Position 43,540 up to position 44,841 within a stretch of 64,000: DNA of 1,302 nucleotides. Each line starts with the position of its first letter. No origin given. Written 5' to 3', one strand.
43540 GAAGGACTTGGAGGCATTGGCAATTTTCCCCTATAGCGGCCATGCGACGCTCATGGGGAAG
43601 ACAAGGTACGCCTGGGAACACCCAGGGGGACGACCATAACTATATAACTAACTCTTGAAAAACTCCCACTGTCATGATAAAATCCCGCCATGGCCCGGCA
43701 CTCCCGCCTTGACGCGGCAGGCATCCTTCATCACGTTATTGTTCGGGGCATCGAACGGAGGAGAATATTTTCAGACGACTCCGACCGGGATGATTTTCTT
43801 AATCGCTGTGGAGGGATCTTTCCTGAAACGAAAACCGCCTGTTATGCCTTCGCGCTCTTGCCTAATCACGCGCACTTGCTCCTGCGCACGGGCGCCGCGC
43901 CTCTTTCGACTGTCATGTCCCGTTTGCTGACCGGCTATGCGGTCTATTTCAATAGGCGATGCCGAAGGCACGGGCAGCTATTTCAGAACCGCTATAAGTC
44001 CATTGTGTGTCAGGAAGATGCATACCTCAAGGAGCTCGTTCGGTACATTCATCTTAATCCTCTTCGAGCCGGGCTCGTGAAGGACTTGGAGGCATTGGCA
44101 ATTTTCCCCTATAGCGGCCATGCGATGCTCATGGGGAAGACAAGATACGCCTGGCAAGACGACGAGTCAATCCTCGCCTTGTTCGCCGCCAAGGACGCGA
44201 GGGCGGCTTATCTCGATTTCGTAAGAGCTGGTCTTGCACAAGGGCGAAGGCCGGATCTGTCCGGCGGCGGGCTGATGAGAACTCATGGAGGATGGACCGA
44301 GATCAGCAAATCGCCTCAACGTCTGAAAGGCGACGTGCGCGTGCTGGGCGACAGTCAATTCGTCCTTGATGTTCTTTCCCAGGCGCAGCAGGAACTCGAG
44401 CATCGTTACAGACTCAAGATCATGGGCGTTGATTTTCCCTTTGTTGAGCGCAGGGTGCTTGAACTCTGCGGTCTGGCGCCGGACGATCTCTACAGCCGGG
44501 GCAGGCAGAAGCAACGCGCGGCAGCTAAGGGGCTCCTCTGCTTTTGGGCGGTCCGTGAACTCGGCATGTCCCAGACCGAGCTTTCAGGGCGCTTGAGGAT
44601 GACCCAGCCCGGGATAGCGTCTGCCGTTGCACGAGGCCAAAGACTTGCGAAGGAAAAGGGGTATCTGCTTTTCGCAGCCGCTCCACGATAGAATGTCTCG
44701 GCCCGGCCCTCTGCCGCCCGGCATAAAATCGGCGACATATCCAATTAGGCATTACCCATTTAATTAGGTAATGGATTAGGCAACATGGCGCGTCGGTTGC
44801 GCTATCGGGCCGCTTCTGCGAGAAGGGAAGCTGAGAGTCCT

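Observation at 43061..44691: CRISPR array cut mid-repeat by a Y1/HUH (RAYT-like) transposase gene whose left end is joined twice to DNA ending in YGGG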

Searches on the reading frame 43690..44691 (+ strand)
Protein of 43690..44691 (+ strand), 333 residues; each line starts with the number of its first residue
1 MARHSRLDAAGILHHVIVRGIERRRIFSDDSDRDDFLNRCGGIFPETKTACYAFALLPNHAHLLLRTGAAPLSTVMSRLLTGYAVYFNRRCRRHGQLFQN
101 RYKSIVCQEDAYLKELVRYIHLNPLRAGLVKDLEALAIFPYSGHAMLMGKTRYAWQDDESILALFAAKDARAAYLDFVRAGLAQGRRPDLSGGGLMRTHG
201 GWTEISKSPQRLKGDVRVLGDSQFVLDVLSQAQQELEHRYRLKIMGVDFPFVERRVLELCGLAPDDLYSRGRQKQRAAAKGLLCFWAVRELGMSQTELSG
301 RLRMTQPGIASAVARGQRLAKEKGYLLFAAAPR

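Call 9: search_protein_families(library=pfam, proteins=[window:43690-44691:+], max_evalue=0.01)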
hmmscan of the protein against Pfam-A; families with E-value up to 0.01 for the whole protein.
window:43690-44691:+ (333 aa): 1 family
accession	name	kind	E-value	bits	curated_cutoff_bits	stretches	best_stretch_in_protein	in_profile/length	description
PF01797.21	Y1_Tnp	-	2.2e-09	37.9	23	1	14-121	7-119/121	Transposase IS200 like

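Call 10: search_protein_families(library=ncbifam, proteins=[window:43690-44691:+], max_evalue=0.01)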
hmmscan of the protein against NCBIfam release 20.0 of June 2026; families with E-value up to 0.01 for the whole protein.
window:43690-44691:+ (333 aa): 1 family
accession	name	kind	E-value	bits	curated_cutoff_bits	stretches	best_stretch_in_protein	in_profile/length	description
NF047646.1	REP_Tyr_transpos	equivalog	3.7e-17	62.6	80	1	5-134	3-141/146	REP-associated tyrosine transposase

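Call 12: find_homologous_proteins(query=window:43690-44688:+)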
Query window:43690-44688:+ (333 aa): 7981 proteins with E <= 0.001 among 8000 candidates; the best 120 are listed.
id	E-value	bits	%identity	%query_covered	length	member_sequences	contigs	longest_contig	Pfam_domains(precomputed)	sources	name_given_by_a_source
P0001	9.5e-179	612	81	98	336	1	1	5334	PF01797.22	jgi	jgi:putative transposase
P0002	3.7e-174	597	78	99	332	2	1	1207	PF01797.22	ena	-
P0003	2.1e-169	581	78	100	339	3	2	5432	PF01797.22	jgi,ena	-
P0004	8.0e-166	569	76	99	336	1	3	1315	PF01797.22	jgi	-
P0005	1.4e-162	559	73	99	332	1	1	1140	PF01797.22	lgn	-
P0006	9.1e-162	556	74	100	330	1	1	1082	PF01797.22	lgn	-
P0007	4.3e-161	554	72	99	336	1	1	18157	PF01797.22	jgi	jgi:putative transposase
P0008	8.8e-161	553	83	88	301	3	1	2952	PF01797.22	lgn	-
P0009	3.8e-160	551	72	99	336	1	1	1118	PF01797.22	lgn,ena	-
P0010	9.4e-160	549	74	99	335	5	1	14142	PF01797.22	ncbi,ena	-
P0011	2.9e-158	544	73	98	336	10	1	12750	PF01797.22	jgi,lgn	jgi:REP element-mobilizing transposase RayT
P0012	8.1e-158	543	74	99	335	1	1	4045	PF01797.22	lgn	-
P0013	2.0e-157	542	71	100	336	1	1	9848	PF01797.22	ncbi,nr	ncbi:MAG: Transposase IS200 like protein [Syntrophorhabdus sp. PtaU1.Bin153]|nr:MAG: Transposase IS2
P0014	6.8e-157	540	72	99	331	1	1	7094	PF01797.22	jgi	jgi:putative transposase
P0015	2.8e-156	538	73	98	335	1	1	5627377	PF01797.22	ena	-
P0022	1.5e-127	443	61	98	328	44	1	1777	PF08299.18,PF01797.22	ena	-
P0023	6.4e-127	441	99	61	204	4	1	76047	-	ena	-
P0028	3.0e-123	429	61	98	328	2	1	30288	PF08299.18,PF01797.22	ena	-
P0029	5.5e-123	428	56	98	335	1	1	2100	PF08299.18,PF01797.22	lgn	-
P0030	5.9e-123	428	61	96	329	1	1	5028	PF08299.18,PF01797.22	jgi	jgi:REP element-mobilizing transposase RayT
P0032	1.6e-122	427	56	98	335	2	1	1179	PF08299.18,PF01797.22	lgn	-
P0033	2.1e-122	427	60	98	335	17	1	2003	PF08299.18,PF01797.22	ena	-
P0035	3.4e-122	426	57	98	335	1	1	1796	PF08299.18,PF01797.22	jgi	jgi:putative transposase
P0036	1.1e-121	424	58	99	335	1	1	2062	PF08299.18,PF01797.22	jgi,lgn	-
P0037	1.2e-121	424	55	99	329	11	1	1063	PF08299.18,PF01797.22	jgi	-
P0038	2.9e-121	423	57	99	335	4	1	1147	PF08299.18,PF01797.22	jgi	jgi:putative transposase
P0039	3.4e-121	423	56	100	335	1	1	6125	PF08299.18,PF01797.22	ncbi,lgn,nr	ncbi:MAG: Transposase IS200 like protein [Syntrophorhabdus sp. PtaU1.Bin050]|nr:MAG: Transposase IS2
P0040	3.5e-121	423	57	98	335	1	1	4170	PF08299.18,PF01797.22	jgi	-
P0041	4.6e-121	422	57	98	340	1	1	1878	PF08299.18,PF01797.22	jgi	jgi:putative transposase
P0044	1.0e-120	421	55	98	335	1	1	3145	PF08299.18,PF01797.22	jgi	-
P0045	1.1e-120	421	59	98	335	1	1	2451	PF08299.18,PF01797.22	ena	-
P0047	1.2e-120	421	58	98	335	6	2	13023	PF08299.18,PF01797.22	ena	-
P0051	1.9e-120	420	56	98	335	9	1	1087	PF08299.18,PF01797.22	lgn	-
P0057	2.8e-120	420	57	97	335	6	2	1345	PF08299.18,PF01797.22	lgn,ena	-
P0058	2.9e-120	420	58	98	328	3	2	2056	PF08299.18,PF01797.22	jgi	jgi:putative transposase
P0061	4.0e-120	419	57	97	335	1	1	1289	PF08299.18,PF01797.22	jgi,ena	-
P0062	7.1e-120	418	54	98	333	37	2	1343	PF08299.18,PF01797.22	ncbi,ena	-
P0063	7.5e-120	418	55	98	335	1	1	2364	PF08299.18,PF01797.22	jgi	jgi:REP element-mobilizing transposase RayT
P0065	8.8e-120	418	57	97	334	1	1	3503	PF08299.18,PF01797.22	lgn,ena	-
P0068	1.2e-119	418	56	98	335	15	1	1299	PF08299.18,PF01797.22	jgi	jgi:putative transposase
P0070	1.4e-119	417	55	98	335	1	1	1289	PF08299.18,PF01797.22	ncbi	-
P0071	1.6e-119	417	57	98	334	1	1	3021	PF08299.18,PF01797.22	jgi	jgi:putative transposase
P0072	1.6e-119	417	54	98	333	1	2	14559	PF08299.18,PF01797.22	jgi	jgi:REP element-mobilizing transposase RayT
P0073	1.9e-119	417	56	100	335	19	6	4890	PF08299.18,PF01797.22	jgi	jgi:putative transposase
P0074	2.0e-119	417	58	98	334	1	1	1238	PF08299.18,PF01797.22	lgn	-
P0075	2.2e-119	417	54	98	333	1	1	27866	PF08299.18,PF01797.22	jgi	jgi:REP element-mobilizing transposase RayT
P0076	2.3e-119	417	54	98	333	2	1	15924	PF08299.18,PF01797.22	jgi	jgi:REP element-mobilizing transposase RayT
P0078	2.7e-119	416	55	98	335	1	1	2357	PF08299.18,PF01797.22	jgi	jgi:REP element-mobilizing transposase RayT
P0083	5.6e-119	415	54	98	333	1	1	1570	PF08299.18,PF01797.22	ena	-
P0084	5.8e-119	415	55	98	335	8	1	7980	PF08299.18,PF01797.22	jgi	jgi:REP-associated tyrosine transposase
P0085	6.3e-119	415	54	98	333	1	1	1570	PF08299.18,PF01797.22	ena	-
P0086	7.6e-119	415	58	98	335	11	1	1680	PF08299.18,PF01797.22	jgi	jgi:putative transposase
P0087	7.9e-119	415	57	98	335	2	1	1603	PF08299.18,PF01797.22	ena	-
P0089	1.0e-118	415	54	98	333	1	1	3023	PF08299.18,PF01797.22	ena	-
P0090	1.1e-118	414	57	98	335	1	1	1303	PF08299.18,PF01797.22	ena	-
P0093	1.3e-118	414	57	98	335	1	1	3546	PF08299.18,PF01797.22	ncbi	-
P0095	1.6e-118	414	56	98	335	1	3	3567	PF08299.18,PF01797.22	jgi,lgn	jgi:REP element-mobilizing transposase RayT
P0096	1.8e-118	414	55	98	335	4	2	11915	PF08299.18,PF01797.22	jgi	jgi:REP element-mobilizing transposase RayT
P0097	1.8e-118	414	56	98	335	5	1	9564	PF08299.18,PF01797.22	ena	-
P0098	1.9e-118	414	56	98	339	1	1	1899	PF08299.18,PF01797.22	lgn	-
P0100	2.1e-118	413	55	98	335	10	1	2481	PF08299.18,PF01797.22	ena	-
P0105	2.8e-118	413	55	97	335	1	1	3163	PF08299.18,PF01797.22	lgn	-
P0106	3.0e-118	413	55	98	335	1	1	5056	PF08299.18,PF01797.22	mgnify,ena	mgnify:CR=1 FL=1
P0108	3.2e-118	413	54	98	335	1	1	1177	PF08299.18,PF01797.22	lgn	-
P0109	3.5e-118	413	57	98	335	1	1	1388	PF08299.18,PF01797.22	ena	-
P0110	3.5e-118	413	57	98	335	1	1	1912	PF08299.18,PF01797.22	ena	-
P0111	3.9e-118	413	57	98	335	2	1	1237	PF08299.18,PF01797.22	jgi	-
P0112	4.0e-118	413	54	98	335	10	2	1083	PF08299.18,PF01797.22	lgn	-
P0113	4.0e-118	413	57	98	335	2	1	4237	PF08299.18,PF01797.22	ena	-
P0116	4.9e-118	412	56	99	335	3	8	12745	PF08299.18,PF01797.22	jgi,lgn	-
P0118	5.0e-118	412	54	98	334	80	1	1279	PF08299.18,PF01797.22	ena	-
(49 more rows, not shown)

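Call 13: find_encoding_contigs(protein=P0023, flank=10000, max_places=6)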
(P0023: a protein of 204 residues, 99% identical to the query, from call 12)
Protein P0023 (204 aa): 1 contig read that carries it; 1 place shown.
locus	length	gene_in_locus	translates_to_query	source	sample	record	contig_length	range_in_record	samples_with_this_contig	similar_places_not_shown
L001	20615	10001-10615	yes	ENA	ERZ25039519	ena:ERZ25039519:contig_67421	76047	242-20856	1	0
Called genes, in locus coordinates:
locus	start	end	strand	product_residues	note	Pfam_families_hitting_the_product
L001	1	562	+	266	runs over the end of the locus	?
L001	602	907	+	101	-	PF09827:CRISPR_Cas2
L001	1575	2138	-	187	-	-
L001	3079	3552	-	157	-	-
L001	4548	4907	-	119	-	PF01695:IstB_IS21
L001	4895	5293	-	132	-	PF01695:IstB_IS21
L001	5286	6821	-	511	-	PF00665:rve (weak), PF22483:Mu-transpos_C_2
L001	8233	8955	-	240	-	-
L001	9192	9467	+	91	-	-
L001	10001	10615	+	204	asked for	-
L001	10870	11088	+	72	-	-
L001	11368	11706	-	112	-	PF01258:zf-dskA_traR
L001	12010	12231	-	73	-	-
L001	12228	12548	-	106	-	PF14076:DUF4258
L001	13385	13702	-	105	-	-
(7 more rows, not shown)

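Call 16: find_related_loci(query=window:43690-44688:+, collection=genome_contigs, flank=6000)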
Query window:43690-44688:+ (333 aa) in genome_contigs; peptide patterns used: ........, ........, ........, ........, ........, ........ (x = any residue, [..] = any of these).
599 stretches matched a pattern (row limit reached: there are more); 442 encode a relative of the query (tblastn E <= 1e-3); the best 80 are kept; 80 distinct loci.
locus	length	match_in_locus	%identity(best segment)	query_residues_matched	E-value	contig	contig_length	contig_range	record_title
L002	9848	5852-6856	71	1-333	3e-163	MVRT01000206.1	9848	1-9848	MAG: Syntrophorhabdus sp. PtaU1.Bin153 A4E65_contig000206, whole genome shotgun sequence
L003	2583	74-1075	57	1-328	7e-133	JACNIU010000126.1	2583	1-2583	MAG: Desulfobacterales bacterium isolate NIOZ-UU19 NIOZ-UU_NODE_62915_length_2583_cov_16.8501, whole genome shotgun sequ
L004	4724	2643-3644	57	1-328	2e-127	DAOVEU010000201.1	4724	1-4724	MAG TPA_asm: Desulfobacterales bacterium isolate CSMAG_1091 CSMAG_1091_k141_196545_length_4724_cov_14.2662, whole genome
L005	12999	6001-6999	56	1-328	1e-125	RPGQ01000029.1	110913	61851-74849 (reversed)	MAG: Desulfobacteraceae bacterium Eth-SRB2 Scaffold79_pilon, whole genome shotgun sequence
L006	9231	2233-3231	56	1-328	7e-126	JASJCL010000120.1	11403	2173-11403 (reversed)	MAG: Desulfosarcinaceae bacterium isolate MO_167.B19 MO_167.c_4207, whole genome shotgun sequence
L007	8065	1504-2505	57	1-328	2e-125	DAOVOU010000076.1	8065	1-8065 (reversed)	MAG TPA_asm: Desulfobacterales bacterium isolate CSMAG_1531 CSMAG_1531_k141_723952_length_8065_cov_50.6575, whole genome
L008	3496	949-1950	54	1-328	2e-128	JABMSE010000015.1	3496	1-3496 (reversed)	MAG: Candidatus Saganbacteria bacterium isolate bin.592 k141_996400, whole genome shotgun sequence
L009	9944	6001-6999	55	1-328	8e-125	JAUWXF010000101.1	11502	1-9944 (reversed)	MAG: Desulfobacterales bacterium isolate CSMAG_2677 CSMAG_2677_k127_4253868_length_11502_cov_931.3719, whole genome shot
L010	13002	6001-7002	57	1-328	1e-124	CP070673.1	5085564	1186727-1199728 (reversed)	MAG: Deltaproteobacteria bacterium isolate bin73 chromosome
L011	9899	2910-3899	55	1-324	2e-124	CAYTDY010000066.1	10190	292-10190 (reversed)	MAG TPA_asm: uncultured Desulfobacteraceae bacterium isolate binchicken_co34_251 genome assembly, contig: NODE_11493_len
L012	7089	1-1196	56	1-328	1e-124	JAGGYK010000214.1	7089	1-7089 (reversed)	MAG: Deltaproteobacteria bacterium isolate AUK176 PB_MBMC_130_c_000000000028, whole genome shotgun sequence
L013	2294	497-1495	55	1-327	2e-131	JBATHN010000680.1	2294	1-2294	MAG: Desulfobacterales bacterium isolate MFD10306_ilm_asm_bin28 k127_267018, whole genome shotgun sequence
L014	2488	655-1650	53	1-327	2e-130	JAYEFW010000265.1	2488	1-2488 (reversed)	MAG: Thermodesulfobacteriota bacterium isolate MAG262 MAG262_265, whole genome shotgun sequence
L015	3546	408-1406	57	1-327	2e-127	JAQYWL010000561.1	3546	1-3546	MAG: Desulfobacteria bacterium isolate Co_bin7 Co_bin7_c_000002462623, whole genome shotgun sequence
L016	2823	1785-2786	56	1-328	2e-128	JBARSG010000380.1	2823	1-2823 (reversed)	MAG: Desulfobacterales bacterium isolate MFD12959_ilm_asm_bin44 k127_76205, whole genome shotgun sequence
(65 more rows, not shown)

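Call 31: find_encoding_contigs(protein=P0001, flank=5000, max_places=3)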
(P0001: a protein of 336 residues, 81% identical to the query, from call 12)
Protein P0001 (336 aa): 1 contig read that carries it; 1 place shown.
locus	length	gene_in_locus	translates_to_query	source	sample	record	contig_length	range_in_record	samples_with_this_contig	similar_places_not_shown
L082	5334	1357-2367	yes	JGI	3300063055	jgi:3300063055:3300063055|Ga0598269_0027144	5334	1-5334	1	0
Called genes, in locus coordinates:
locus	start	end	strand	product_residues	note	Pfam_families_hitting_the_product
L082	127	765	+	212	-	-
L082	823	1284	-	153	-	PF00308:Bac_DnaA, PF01695:IstB_IS21, PF13191:AAA_16 (weak), PF20720:nSTAND3 (weak), PF00004:AAA (weak), PF00910:RNA_helicase (faint)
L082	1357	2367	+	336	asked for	PF01797:Y1_Tnp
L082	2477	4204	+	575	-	PF01833:TIG (weak)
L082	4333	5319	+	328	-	PF01797:Y1_Tnp, PF13384:HTH_23 (weak)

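Call 32: find_encoding_contigs(protein=P0003, flank=5000, max_places=3)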
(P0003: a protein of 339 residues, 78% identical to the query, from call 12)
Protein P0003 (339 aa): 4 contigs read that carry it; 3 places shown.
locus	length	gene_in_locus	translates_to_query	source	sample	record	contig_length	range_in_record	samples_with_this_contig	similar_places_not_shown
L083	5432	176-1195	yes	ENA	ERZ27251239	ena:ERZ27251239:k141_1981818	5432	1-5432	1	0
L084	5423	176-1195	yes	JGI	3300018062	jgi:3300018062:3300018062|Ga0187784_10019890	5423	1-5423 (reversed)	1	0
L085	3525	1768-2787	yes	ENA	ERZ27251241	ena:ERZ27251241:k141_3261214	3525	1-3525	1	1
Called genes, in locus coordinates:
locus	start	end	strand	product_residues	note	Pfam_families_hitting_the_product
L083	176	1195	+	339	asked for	PF01797:Y1_Tnp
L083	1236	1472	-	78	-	-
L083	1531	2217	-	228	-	PF10056:DUF2293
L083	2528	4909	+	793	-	PF02129:Peptidase_S15, PF08530:PepX_C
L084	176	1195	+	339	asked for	PF01797:Y1_Tnp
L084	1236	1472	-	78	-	-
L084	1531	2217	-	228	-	PF10056:DUF2293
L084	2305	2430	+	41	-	-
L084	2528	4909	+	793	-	PF02129:Peptidase_S15, PF08530:PepX_C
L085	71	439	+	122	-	PF02922:CBM_48, PF16561:AMPK1_CBM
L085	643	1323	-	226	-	PF08378:NERD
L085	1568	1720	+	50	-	-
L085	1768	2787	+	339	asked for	PF01797:Y1_Tnp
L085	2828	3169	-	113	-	-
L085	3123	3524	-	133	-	?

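Call 33: find_encoding_contigs(protein=P0008, flank=5000, max_places=3)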
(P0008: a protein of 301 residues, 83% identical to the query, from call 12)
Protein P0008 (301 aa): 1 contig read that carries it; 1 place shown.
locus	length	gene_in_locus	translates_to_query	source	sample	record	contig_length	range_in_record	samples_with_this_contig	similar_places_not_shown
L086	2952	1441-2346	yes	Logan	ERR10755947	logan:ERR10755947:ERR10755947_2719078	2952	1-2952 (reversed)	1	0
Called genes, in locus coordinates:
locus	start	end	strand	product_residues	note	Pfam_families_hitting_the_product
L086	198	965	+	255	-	-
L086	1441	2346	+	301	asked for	PF01797:Y1_Tnp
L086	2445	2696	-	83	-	-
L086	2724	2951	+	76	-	?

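Call 34: find_encoding_contigs(protein=P0015, flank=10000, max_places=3)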
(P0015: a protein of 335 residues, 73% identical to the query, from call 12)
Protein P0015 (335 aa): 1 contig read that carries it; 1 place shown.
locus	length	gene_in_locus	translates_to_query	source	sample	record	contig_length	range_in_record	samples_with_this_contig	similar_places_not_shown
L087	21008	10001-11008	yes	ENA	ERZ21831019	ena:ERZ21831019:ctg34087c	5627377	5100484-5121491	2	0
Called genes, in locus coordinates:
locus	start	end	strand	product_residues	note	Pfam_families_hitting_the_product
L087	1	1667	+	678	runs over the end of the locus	PF00989:PAS (weak), PF08448:PAS_4, PF13188:PAS_8 (faint), PF08447:PAS_3, PF08448:PAS_4 (weak), PF13426:PAS_9, PF02518:HATPase_c, PF00072:Response_reg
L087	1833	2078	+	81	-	-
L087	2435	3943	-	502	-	PF13167:GTP-bdg_N, PF16360:GTP-bdg_M, PF01926:MMR_HSR1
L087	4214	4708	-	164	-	PF02357:NusG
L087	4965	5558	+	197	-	-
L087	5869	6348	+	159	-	-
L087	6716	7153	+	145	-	-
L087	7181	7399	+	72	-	-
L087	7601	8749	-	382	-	PF01609:DDE_Tnp_1, PF13751:DDE_Tnp_1_6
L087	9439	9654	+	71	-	-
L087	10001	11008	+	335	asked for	PF01797:Y1_Tnp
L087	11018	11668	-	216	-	-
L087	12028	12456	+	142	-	-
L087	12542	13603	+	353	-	PF01594:AI-2E_transport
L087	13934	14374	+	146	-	PF02381:MraZ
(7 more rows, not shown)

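Call 40: search_solved_structures(query=window:43690-44688:+, max_evalue=1, show_alignments=2)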
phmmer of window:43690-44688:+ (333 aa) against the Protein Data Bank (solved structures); distinct sequences matched with E-value up to 1: 0.

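Call 42: search_solved_structures(query=A1, max_evalue=1, show_alignments=3)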
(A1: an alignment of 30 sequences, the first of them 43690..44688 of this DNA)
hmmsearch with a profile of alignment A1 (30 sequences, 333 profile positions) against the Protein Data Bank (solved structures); distinct sequences matched with E-value up to 1: 10.
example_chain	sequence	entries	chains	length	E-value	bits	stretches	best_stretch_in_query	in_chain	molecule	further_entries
2z4r_A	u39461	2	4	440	0.006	19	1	252-318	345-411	Chromosomal replication initiator protein dnaA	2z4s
2hcb_A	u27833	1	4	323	0.049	16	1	249-317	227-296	Chromosomal replication initiator protein dnaA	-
1l8q_A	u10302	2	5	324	0.05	16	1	249-317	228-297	Chromosomal replication initiator protein dnaA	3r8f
8gaa_A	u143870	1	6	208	0.061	15.7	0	241-304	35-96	C6HR1_4r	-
8tac_A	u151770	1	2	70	0.19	14.1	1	291-326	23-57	DBP48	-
1lli_A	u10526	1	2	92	0.29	13.5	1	275-313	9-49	PROTEIN (LAMBDA REPRESSOR)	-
3kz3_A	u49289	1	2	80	0.4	13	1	275-313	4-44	Repressor protein CI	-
1lmb_3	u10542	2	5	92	0.61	12.4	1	275-313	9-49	PROTEIN (LAMBDA REPRESSOR) | LAMBDA REPRESSOR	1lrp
1rio_A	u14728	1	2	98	0.68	12.3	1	275-313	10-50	Repressor protein CI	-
8vd9_A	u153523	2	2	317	0.76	12.1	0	267-312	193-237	Beta-ketoacyl-[acyl-carrier-protein] synthase III 1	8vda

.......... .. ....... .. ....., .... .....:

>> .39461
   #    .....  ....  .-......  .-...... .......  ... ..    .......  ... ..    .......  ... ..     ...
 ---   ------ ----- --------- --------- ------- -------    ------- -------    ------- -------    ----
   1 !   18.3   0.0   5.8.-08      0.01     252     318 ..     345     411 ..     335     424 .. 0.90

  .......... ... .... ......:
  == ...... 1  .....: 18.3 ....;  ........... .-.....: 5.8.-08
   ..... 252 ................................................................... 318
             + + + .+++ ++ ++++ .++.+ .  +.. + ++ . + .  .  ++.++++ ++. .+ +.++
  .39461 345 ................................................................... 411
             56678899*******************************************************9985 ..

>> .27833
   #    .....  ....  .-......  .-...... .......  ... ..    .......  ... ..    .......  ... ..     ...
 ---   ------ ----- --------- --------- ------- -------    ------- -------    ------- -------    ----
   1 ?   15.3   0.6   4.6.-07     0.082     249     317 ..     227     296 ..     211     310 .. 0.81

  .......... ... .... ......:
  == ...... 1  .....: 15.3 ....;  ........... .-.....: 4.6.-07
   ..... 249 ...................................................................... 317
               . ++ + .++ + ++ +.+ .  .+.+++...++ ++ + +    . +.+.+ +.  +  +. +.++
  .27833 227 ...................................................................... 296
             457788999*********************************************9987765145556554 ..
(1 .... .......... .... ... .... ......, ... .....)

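Call 54: predict_structure(alignment_id=A1)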
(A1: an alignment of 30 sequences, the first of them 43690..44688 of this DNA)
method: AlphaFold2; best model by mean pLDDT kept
length: 333 residues; sequences in the alignment: 30
mean_pLDDT: 79.6   pTM: 0.57
mean pLDDT of the five models: 79.6, 77.5, 76.5, 75.8, 68.3
residues with pLDDT >= 90: 133; 70-90: 128; 50-70: 28; < 50: 44
segments of 3 or more residues with pLDDT < 50: 1-5, 191-226, 331-333
pLDDT, mean of each block of 10 residues (from residue 1): 51 86 84 96 95 95 92 87 86 72 72 85 93 95 95 93 86 93 67 38 44 33 46 68 84 91 84 85 92 85 88 92 84 41
secondary structure, 60 per line:
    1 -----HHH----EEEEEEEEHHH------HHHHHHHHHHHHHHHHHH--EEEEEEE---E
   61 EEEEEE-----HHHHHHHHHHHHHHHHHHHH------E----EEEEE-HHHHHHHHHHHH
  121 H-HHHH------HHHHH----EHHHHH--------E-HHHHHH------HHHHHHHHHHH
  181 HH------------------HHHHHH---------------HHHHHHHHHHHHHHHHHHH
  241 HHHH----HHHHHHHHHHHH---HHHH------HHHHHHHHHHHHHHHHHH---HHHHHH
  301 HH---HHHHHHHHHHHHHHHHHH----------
elements in order: E13-20 H30-47 E50-56 E60-66 H72-91 E103-107 H109-121 H123-126 H133-137 H143-147 H158-163 H170-182 H201-206 H222-244 H249-260 H264-267 H274-291 H295-302 H306-323
